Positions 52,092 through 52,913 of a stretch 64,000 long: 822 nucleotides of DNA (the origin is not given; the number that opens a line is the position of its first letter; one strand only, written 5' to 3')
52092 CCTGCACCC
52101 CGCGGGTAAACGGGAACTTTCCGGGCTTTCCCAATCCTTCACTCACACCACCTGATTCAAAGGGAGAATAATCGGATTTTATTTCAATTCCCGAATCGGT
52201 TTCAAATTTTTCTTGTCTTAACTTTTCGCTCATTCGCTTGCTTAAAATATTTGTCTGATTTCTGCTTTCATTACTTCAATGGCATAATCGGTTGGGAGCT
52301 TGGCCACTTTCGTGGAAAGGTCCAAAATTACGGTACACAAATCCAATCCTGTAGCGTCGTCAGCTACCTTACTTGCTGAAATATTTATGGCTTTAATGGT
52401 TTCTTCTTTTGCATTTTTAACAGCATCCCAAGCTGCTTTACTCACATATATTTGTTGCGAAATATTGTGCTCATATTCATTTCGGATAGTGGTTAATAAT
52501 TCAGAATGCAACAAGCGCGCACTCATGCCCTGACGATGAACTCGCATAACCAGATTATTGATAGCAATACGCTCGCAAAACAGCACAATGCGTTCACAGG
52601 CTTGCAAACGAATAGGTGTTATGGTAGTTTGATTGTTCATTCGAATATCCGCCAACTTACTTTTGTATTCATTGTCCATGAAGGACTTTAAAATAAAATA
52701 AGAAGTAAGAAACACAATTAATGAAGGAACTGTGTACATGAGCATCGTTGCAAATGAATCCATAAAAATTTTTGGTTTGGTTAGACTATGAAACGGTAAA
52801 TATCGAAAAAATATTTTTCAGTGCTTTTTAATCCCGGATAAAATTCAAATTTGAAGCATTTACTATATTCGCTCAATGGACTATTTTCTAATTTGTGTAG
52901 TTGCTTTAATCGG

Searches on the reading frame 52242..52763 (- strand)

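Call 50: search_protein_families(library=pfam, proteins=[window:52242-52763:-], max_evalue=0.001)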
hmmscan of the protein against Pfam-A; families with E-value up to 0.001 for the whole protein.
window:52242-52763:- (173 aa): 1 family
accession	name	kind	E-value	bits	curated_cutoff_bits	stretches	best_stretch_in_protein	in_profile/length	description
PF25589.1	DUF7935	-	8.1e-59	198.4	27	1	3-172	2-171/171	Family of unknown function (DUF7935)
